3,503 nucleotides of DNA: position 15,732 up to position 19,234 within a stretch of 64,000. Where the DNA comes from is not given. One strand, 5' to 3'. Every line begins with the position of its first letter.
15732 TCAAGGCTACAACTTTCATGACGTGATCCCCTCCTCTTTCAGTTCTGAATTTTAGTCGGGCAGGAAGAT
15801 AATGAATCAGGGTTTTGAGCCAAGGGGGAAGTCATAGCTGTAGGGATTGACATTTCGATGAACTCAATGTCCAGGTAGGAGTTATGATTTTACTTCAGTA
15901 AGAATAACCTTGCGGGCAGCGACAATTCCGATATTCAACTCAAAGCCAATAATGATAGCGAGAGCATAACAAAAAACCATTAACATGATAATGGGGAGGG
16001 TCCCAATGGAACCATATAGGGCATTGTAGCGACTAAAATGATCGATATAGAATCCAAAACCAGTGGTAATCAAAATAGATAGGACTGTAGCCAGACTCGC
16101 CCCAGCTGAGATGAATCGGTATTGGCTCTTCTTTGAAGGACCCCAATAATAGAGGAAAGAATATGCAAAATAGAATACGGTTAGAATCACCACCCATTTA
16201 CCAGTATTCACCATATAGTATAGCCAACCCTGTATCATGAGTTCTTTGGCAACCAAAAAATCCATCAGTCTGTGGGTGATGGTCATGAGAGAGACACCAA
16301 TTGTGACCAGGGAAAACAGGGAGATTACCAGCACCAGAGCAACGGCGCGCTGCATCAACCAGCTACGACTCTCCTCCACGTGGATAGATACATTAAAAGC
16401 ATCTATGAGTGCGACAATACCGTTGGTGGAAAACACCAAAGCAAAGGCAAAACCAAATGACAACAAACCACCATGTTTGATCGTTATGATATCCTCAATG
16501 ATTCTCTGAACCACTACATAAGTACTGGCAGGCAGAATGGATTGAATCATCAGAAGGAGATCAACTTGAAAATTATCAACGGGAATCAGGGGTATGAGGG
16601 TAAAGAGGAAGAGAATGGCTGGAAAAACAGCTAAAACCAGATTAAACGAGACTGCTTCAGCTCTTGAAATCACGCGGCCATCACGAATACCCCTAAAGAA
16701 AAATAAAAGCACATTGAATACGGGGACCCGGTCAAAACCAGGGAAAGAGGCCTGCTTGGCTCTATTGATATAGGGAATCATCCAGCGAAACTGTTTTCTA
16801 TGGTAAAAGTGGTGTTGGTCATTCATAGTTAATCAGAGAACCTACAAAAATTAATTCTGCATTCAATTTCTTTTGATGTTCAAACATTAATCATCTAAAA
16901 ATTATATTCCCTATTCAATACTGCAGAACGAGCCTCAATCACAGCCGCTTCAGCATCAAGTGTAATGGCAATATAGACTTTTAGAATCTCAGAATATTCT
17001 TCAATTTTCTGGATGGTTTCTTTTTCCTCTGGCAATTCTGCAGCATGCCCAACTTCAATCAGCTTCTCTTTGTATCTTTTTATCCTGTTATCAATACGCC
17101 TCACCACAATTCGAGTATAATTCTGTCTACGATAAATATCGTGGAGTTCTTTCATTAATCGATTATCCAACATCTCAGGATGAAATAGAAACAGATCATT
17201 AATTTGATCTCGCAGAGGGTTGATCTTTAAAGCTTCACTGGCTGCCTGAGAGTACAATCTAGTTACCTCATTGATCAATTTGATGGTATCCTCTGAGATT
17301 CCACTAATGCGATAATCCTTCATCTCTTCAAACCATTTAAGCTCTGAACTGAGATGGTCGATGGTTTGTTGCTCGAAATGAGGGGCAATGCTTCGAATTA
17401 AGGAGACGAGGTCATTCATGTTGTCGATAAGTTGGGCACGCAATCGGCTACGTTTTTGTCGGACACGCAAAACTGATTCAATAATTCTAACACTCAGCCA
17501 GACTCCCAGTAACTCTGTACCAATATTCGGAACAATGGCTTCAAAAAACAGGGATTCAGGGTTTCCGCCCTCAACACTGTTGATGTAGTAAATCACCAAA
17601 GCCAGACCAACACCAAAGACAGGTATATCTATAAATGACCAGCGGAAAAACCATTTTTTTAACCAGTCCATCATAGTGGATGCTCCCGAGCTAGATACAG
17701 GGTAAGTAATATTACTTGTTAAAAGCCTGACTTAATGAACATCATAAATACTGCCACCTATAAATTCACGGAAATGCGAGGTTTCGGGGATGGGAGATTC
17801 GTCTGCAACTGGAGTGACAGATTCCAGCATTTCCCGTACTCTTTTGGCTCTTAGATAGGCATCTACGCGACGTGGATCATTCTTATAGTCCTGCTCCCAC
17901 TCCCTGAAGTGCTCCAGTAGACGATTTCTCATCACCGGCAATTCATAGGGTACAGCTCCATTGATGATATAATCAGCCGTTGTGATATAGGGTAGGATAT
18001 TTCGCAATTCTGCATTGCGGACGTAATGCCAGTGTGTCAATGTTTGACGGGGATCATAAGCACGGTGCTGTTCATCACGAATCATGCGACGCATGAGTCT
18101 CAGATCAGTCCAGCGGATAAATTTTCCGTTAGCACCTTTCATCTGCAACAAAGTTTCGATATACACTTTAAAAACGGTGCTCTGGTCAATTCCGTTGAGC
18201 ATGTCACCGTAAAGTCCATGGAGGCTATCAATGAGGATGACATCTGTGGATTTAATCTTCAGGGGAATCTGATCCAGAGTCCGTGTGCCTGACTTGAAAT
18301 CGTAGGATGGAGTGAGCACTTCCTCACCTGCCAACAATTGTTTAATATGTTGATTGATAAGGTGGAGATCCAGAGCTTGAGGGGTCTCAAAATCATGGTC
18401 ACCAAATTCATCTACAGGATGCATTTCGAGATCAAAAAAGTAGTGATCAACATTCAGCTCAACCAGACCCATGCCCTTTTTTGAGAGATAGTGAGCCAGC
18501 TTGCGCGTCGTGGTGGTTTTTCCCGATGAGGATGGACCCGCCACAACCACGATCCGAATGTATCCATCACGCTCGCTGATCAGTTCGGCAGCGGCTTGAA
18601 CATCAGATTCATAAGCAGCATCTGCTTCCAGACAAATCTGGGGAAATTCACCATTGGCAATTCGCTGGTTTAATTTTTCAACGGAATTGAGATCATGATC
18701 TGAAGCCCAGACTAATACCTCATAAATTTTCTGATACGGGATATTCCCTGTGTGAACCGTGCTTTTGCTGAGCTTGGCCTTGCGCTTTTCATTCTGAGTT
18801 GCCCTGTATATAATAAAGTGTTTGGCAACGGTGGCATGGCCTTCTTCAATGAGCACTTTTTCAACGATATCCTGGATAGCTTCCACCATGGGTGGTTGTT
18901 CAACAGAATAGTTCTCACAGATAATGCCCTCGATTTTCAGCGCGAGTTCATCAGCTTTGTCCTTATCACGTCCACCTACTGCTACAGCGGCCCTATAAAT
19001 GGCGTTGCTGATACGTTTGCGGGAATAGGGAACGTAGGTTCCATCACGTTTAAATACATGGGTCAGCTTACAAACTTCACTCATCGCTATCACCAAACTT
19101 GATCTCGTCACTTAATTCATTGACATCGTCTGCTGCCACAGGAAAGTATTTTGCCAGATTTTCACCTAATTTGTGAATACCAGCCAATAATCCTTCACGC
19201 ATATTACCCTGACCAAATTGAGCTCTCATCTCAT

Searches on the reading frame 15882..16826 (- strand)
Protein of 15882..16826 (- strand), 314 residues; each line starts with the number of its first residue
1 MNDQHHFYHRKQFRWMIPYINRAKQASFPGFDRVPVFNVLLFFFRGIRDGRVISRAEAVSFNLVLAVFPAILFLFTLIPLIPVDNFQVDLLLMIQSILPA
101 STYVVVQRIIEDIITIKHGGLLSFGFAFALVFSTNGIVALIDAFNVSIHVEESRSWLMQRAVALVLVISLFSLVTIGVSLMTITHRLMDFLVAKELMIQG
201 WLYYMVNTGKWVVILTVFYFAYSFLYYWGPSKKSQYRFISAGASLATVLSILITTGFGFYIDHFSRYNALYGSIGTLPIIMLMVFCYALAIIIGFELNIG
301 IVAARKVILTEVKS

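Call 56: search_protein_families(library=pfam, proteins=[window:15882-16826:-], max_evalue=0.00001)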
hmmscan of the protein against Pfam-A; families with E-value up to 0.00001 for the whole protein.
window:15882-16826:- (314 aa): 1 family
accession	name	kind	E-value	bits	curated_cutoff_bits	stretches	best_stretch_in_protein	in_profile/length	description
PF03631.20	Virul_fac_BrkB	-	2.6e-48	165.4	33.7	1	50-298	3-252/259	Virulence factor BrkB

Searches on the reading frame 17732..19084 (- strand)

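Call 56: search_protein_families(library=pfam, proteins=[window:17732-19084:-], max_evalue=0.00001)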
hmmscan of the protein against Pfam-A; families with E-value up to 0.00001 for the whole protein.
window:17732-19084:- (450 aa): 3 families
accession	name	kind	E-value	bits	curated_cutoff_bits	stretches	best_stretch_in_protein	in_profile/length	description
PF03477.21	ATP-cone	-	5.8e-21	75.3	25.8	1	9-98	2-87/88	ATP cone domain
PF00485.24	PRK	-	4e-18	66.4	22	1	178-375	1-188/196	Phosphoribulokinase / Uridine kinase family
PF13191.12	AAA_16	-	3.2e-06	28.2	32.6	1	172-217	20-70/167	AAA ATPase domain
